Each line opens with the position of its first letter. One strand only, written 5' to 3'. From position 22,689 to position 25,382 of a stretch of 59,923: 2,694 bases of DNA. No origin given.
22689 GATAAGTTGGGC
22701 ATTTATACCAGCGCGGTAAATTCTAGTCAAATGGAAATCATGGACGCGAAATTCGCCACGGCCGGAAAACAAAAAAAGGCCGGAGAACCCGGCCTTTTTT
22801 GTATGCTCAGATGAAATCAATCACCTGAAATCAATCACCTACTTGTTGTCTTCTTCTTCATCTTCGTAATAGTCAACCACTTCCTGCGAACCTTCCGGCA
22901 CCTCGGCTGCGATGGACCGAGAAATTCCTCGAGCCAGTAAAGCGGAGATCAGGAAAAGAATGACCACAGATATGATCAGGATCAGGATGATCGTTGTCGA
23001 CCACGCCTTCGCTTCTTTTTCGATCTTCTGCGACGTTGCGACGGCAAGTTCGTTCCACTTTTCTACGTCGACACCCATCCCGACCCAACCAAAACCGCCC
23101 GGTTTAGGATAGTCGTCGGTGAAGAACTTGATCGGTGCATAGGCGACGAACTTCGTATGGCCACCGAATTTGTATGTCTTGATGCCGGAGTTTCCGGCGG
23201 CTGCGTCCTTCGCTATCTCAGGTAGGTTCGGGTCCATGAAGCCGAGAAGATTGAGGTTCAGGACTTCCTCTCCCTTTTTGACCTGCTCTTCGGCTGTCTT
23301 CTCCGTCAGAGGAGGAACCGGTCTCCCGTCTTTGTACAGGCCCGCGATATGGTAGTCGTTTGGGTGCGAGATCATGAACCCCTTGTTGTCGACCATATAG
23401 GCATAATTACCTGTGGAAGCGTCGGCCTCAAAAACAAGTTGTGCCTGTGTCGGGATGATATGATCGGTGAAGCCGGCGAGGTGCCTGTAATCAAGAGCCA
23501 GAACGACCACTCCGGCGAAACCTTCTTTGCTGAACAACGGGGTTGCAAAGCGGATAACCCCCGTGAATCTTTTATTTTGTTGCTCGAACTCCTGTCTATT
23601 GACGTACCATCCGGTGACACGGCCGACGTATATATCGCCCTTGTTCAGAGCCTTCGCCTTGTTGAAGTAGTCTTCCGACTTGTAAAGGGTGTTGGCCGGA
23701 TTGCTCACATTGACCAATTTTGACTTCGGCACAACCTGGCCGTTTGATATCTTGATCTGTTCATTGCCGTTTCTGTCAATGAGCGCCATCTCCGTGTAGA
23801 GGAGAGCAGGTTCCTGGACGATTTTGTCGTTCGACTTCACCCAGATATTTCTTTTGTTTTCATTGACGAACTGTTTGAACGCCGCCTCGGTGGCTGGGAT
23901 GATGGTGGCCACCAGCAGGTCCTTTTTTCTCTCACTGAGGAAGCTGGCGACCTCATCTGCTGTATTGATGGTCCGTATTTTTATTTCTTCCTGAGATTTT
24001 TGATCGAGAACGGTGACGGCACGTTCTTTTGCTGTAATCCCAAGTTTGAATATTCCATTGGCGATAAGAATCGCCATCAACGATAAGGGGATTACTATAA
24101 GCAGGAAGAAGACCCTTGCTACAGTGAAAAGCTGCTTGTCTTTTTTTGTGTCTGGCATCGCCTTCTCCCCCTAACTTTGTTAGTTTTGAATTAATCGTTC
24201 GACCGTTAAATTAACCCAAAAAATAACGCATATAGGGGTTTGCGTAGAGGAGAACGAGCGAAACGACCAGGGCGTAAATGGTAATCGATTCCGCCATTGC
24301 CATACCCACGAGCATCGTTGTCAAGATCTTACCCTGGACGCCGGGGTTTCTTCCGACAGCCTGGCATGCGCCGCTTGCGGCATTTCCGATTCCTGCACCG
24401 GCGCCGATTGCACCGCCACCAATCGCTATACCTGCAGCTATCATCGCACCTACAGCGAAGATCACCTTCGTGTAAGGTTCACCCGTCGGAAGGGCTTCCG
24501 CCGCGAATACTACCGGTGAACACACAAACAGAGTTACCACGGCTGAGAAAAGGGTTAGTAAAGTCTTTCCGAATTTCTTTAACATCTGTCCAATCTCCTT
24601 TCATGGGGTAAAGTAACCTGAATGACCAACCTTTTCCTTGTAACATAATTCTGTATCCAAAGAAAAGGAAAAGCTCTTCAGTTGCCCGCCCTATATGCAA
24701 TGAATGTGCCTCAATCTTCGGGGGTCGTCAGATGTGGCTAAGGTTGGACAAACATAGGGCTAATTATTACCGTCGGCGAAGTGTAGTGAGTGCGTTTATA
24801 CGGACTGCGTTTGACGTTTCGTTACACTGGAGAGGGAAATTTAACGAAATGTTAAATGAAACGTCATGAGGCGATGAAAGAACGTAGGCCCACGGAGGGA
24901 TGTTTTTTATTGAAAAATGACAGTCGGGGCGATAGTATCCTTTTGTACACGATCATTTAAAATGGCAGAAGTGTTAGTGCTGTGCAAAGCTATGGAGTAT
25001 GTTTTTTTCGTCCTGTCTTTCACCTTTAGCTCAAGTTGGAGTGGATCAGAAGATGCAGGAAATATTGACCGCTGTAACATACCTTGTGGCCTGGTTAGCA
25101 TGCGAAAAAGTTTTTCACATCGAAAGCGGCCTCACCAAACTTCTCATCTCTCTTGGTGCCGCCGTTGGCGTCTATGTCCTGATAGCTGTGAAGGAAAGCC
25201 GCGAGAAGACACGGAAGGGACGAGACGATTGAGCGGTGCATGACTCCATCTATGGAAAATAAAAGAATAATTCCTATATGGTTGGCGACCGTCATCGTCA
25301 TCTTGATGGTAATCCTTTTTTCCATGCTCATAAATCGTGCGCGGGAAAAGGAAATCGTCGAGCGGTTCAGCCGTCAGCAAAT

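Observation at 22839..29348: Candidate new system: sigma54 / two-component control of an alternative ATP synthase c subunit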

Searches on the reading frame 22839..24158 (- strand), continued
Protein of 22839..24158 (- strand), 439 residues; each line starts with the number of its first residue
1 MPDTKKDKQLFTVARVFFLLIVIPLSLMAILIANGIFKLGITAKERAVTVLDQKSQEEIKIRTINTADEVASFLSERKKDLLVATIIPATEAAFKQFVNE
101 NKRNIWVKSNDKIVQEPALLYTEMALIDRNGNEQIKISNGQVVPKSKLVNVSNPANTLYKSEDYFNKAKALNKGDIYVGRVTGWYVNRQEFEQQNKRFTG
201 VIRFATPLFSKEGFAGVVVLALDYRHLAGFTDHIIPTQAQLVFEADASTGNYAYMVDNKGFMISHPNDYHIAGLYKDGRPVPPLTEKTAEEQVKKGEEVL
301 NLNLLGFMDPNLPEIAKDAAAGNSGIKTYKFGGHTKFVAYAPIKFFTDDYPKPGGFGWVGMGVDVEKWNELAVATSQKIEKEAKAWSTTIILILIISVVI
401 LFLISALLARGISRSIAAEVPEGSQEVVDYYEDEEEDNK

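Call 55: search_protein_families(library=pfam, proteins=[P0438, P0428], max_evalue=10)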
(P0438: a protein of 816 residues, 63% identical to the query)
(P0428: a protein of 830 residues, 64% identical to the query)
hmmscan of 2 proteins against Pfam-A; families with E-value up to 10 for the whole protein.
P0438 (816 aa): 16 families
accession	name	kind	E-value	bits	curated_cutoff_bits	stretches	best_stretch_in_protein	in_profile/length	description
PF02518.31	HATPase_c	-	1.4e-23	83.9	26.4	1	697-813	2-110/111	Histidine kinase-, DNA gyrase B-, and HSP90-like ATPase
PF00989.32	PAS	-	9.8e-16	58.2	22.6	2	124-163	4-43/113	PAS fold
PF13185.12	GAF_2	-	1.8e-14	54.6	28.6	1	281-418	2-136/136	GAF domain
PF13426.13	PAS_9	-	2.2e-14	54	27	2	134-252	4-103/103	PAS domain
PF08448.16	PAS_4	-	3.7e-11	43.7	23.1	3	220-254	75-109/110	PAS fold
PF13188.13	PAS_8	-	2.3e-10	40.4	21.8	2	456-504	1-48/65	PAS domain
PF01590.32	GAF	-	6.9e-10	40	22.4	1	282-417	1-133/133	GAF domain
PF13492.12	GAF_3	-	7.3e-08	33.3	27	1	282-419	1-129/129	GAF domain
PF09527.15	ATPase_gene1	-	3.5e-07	30.6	26.6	1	19-68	3-52/54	Putative F0F1-ATPase subunit Ca2+/Mg2+ transporter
PF00512.31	HisKA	-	2e-06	28.2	26.9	1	584-651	2-63/66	His Kinase A (phospho-acceptor) domain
PF08447.18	PAS_3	-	6.6e-06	26.7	25.6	2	144-175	2-33/89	PAS fold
PF14501.12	HATPase_c_5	-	0.00024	21.4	22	1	703-799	8-91/102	GHKL domain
PF11849.14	DUF3369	-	0.024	15.4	27.2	1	393-425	135-167/168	Domain of unknown function (DUF3369)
PF03124.20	EXS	-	0.027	14.2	25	1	10-70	42-101/330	EXS family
PF14076.12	DUF4258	-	0.22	12.3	25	0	339-365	19-42/71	Domain of unknown function (DUF4258)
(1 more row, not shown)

P0428 (830 aa): 13 families
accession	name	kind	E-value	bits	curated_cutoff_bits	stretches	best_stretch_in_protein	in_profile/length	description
PF02518.31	HATPase_c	-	1.7e-23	83.6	26.4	1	715-828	2-109/111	Histidine kinase-, DNA gyrase B-, and HSP90-like ATPase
PF00989.32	PAS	-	2.8e-20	72.9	22.6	2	142-182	5-45/113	PAS fold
PF13426.13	PAS_9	-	1.4e-19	70.7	27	2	486-580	3-98/103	PAS domain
PF08448.16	PAS_4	-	2.8e-14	53.7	23.1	2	148-270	5-108/110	PAS fold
PF13185.12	GAF_2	-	7.7e-12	46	28.6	1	323-436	23-136/136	GAF domain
PF13188.13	PAS_8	-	1e-10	41.5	21.8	2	474-526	1-49/65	PAS domain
PF13492.12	GAF_3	-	2.3e-07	31.7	27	1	388-437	80-129/129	GAF domain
PF08447.18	PAS_3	-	7.8e-07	29.7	25.6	2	161-190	2-31/89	PAS fold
PF01590.32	GAF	-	1.4e-06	29.3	22.4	1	315-435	16-133/133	GAF domain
PF00512.31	HisKA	-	7.6e-06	26.3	26.9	1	602-669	2-63/66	His Kinase A (phospho-acceptor) domain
PF14501.12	HATPase_c_5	-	0.0014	18.9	22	1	721-815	8-91/102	GHKL domain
PF12917.13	YfbR-like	-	0.01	16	25.9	1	438-476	61-99/182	5'-deoxynucleotidase YfbR-like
PF20136.4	DUF6526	-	0.44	11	23.7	1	88-140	46-98/145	Family of unknown function (DUF6526)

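Call 69: find_encoding_contigs(protein=P0429, flank=7000, max_places=1)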
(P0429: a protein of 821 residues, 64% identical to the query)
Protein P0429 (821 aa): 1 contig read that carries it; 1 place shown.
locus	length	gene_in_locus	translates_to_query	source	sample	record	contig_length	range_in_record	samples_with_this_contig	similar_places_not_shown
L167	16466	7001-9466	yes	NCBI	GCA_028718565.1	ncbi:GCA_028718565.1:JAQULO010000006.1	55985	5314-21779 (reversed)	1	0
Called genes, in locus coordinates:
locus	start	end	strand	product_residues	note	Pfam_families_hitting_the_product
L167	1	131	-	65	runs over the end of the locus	-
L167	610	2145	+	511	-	PF01039:Carboxyl_trans, PF03255:ACCA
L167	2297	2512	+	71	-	PF00364:Biotin_lipoyl, PF25917:BSH_RND (weak), PF25973:BSH_CzcB (faint), PF25997:BSH_YhbJ (weak), PF25984:BSH_YknX (faint)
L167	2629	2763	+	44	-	-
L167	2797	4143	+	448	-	PF03977:OAD_beta, PF25919:BSH_CusB (faint), PF00364:Biotin_lipoyl (faint), PF25917:BSH_RND (weak), PF25973:BSH_CzcB (faint)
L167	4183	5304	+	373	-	PF04892:VanZ-LLP1, PF02224:Cytidylate_kin, PF13189:Cytidylate_kin2 (weak)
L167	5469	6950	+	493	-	PF00662:Proton_antipo_N (weak), PF00361:Proton_antipo_M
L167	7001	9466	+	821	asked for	PF00989:PAS, PF08448:PAS_4 (weak), PF13185:GAF_2, PF01590:GAF (weak), PF13492:GAF_3 (weak), PF13426:PAS_9 (weak), PF00512:HisKA (weak), PF02518:HATPase_c, +1 more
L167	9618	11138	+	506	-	PF00072:Response_reg, PF00989:PAS, PF13426:PAS_9, PF02518:HATPase_c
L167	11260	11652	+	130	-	PF00072:Response_reg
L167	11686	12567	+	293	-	PF00582:Usp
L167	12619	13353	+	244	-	PF00582:Usp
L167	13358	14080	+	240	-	PF01899:MNHE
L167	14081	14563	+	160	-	PF04039:MnhB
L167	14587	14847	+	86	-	PF04066:MrpF_PhaF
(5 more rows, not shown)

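Call 70: find_encoding_contigs(protein=P0438, flank=4000, max_places=2)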
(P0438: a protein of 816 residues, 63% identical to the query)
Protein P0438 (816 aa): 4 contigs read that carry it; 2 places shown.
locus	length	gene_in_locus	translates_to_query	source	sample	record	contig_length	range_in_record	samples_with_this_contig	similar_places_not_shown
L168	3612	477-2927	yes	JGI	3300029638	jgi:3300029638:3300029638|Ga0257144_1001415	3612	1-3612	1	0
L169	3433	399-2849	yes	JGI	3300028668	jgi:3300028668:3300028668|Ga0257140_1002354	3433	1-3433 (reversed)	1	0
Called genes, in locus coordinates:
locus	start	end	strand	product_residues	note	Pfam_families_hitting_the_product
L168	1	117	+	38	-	?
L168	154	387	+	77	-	-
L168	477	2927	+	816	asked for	PF09527:ATPase_gene1 (weak), PF00989:PAS (weak), PF13426:PAS_9 (weak), PF13185:GAF_2, PF01590:GAF, PF13492:GAF_3, PF00989:PAS (weak), PF02518:HATPase_c, +4 more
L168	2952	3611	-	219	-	?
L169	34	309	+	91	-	-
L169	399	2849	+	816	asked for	PF09527:ATPase_gene1 (weak), PF00989:PAS (weak), PF13426:PAS_9 (weak), PF13185:GAF_2, PF01590:GAF, PF13492:GAF_3, PF00989:PAS (weak), PF02518:HATPase_c, +4 more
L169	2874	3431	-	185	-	?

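Call 74: find_encoding_contigs(protein=P0435, flank=6000, max_places=1)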
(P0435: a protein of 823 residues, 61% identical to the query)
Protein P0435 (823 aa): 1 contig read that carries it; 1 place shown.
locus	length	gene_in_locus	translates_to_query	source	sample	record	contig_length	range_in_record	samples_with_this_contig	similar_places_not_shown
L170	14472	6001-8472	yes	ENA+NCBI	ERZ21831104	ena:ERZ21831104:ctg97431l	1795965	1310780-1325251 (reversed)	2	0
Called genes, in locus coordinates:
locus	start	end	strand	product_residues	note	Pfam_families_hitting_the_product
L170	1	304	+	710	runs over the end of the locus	PF01642:MM_CoA_mutase, PF02310:B12-binding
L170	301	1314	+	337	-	PF03308:MeaB, PF02492:cobW (faint)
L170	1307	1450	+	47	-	-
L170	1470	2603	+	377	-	PF03977:OAD_beta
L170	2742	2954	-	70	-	PF00364:Biotin_lipoyl, PF01597:GCV_H (weak), PF25917:BSH_RND (weak), PF25973:BSH_CzcB (faint), PF25984:BSH_YknX (weak), PF25997:BSH_YhbJ (weak)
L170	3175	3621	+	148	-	PF04892:VanZ-LLP1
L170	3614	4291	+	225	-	PF02224:Cytidylate_kin, PF13189:Cytidylate_kin2 (weak), PF13238:AAA_18 (weak), PF13207:AAA_17 (faint)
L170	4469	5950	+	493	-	PF00662:Proton_antipo_N (weak), PF00361:Proton_antipo_M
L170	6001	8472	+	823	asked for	PF00989:PAS (weak), PF08448:PAS_4, PF13185:GAF_2, PF13492:GAF_3 (weak), PF13426:PAS_9 (weak), PF00512:HisKA (weak), PF02518:HATPase_c, PF14501:HATPase_c_5 (weak), +2 more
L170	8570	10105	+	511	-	PF00072:Response_reg, PF00989:PAS, PF13426:PAS_9, PF02518:HATPase_c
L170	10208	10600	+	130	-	PF00072:Response_reg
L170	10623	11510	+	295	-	PF00582:Usp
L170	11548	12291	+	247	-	PF00582:Usp (faint)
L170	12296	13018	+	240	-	PF01899:MNHE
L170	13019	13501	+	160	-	PF04039:MnhB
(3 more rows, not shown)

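Call 75: find_encoding_contigs(protein=P0428, flank=6000, max_places=1)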
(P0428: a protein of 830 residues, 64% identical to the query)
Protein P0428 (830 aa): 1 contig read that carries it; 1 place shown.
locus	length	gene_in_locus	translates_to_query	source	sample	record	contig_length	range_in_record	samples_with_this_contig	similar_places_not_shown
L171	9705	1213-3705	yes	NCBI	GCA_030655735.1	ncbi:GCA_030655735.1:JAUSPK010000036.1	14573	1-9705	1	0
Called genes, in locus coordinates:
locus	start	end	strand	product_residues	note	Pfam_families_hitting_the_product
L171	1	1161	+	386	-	PF00361:Proton_antipo_M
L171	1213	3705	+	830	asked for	PF00989:PAS, PF08448:PAS_4 (weak), PF13426:PAS_9, PF01590:GAF (weak), PF13185:GAF_2, PF00989:PAS, PF13426:PAS_9, PF02518:HATPase_c, +4 more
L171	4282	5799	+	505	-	PF00072:Response_reg, PF00989:PAS, PF13426:PAS_9, PF02518:HATPase_c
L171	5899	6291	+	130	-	PF00072:Response_reg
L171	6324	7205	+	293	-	PF00582:Usp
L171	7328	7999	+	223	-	PF00582:Usp (weak)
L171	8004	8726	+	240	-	PF01899:MNHE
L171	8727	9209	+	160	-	PF04039:MnhB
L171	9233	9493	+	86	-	PF04066:MrpF_PhaF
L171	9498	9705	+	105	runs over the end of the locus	PF03334:PhaG_MnhG_YufB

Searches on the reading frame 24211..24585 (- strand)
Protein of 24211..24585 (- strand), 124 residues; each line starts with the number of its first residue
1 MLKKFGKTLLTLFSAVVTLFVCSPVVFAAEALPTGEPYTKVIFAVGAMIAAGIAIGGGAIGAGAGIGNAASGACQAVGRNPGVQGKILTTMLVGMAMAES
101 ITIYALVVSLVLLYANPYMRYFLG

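Call 3: search_protein_families(library=pfam, proteins=[window:24211-24585:-], max_evalue=0.01)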
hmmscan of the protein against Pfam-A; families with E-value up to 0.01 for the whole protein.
window:24211-24585:- (124 aa): 1 family
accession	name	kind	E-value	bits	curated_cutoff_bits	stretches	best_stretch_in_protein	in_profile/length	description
PF00137.26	ATP-synt_C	-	1.8e-17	63.7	24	1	49-112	1-60/60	ATP synthase subunit C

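Call 27: search_protein_families(library=ncbifam, proteins=[window:24211-24585:-], max_evalue=0.001)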
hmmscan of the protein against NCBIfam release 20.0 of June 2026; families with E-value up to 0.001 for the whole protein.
window:24211-24585:- (124 aa): 13 families
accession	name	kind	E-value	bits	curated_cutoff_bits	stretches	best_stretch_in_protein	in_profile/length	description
NF005608.0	PRK07354.1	equivalog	7.9e-21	74.5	128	1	43-118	5-80/81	F0F1 ATP synthase subunit C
NF006295.0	PRK08482.1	equivalog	9.2e-21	74.4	135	1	17-119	6-104/105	F0F1 ATP synthase subunit C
NF009998.0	PRK13468.1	equivalog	8e-20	71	116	1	42-122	6-86/88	F0F1 ATP synthase subunit C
TIGR03322.1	alt_F1F0_F0_C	exception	8e-18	64.8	130.85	1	42-122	5-85/86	alternate F1F0 ATPase, F0 subunit C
NF005521.0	PRK07159.1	equivalog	1.2e-15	57.4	122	1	44-114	30-99/101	F0F1 ATP synthase subunit C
NF009999.0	PRK13471.1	equivalog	4.6e-14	52.4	124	1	41-114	10-83/85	F0F1 ATP synthase subunit C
TIGR01260.1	ATP_synt_c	equivalog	2.4e-13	49.9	43.95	1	59-115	2-58/58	ATP synthase F0 subunit C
NF005363.0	PRK06876.1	equivalog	1.1e-10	41.2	71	1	47-118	8-79/80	F0F1 ATP synthase subunit C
NF005733.0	PRK07558.1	equivalog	3.8e-10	39.8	85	1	47-115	7-74/75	F0F1 ATP synthase subunit C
NF004532.0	PRK05880.1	equivalog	2.5e-08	34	120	1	42-117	6-81/83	F0F1 ATP synthase subunit C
NF004888.0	PRK06251.1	equivalog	1.7e-07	31.3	101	1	21-116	15-101/102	V-type ATP synthase subunit K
NF005900.0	PRK07874.1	equivalog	6.6e-07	29.5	114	1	52-111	20-79/80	ATP synthase F0 subunit C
NF009996.0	PRK13466.1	equivalog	0.00021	21.3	110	1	52-112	5-65/66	F0F1 ATP synthase subunit C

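Call 63: find_related_loci(query=A3, collection=metagenome_contigs, flank=4000)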
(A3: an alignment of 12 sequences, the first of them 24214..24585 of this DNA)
Query A3 (124 aa) in metagenome_contigs; peptide patterns used: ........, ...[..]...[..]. (x = any residue, [..] = any of these).
600 stretches matched a pattern (row limit reached: there are more); 197 encode a relative of the query (tblastn E <= 1e-3); the best 80 are kept; 80 distinct loci.
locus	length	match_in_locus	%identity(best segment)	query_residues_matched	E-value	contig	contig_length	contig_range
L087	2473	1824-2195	100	1-124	1e-77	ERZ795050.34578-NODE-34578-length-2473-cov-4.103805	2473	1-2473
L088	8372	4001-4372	76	1-124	7e-59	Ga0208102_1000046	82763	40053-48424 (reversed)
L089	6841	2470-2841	75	1-124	4e-58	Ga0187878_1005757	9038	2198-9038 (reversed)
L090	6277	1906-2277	75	1-124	4e-58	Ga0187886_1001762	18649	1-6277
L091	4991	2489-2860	74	1-124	1e-57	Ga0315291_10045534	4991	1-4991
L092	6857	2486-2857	77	1-124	8e-58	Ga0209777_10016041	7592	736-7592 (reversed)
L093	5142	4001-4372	75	1-124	1e-57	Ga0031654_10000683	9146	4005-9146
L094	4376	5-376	74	1-124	2e-57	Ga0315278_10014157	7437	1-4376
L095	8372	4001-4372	75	1-124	1e-57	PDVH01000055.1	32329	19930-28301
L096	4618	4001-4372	77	1-124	8e-58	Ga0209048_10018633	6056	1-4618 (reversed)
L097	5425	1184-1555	75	1-124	8e-58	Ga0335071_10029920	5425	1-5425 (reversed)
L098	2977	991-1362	73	1-124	3e-57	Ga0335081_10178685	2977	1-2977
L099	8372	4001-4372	73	1-124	8e-57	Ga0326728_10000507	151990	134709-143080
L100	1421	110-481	76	1-124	3e-59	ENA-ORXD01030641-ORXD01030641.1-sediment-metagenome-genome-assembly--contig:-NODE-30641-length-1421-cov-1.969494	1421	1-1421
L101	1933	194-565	74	1-124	4e-57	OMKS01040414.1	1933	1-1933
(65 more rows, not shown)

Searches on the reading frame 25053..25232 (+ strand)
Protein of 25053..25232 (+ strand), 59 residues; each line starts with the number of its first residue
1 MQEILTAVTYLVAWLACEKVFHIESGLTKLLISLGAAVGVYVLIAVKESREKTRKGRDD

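Call 27: search_protein_families(library=ncbifam, proteins=[window:25053-25232:+], max_evalue=0.001)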
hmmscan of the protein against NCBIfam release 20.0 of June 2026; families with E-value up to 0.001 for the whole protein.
window:25053-25232:+ (59 aa): 0 families

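Call 55: search_protein_families(library=pfam, proteins=[window:25053-25232:+], max_evalue=10)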
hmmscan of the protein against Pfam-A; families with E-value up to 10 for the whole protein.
window:25053-25232:+ (59 aa): 1 family
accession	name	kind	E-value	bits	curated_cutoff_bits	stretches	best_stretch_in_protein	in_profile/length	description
PF14800.11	DUF4481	-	0.2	11.4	25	1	1-52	65-120/293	Domain of unknown function (DUF4481)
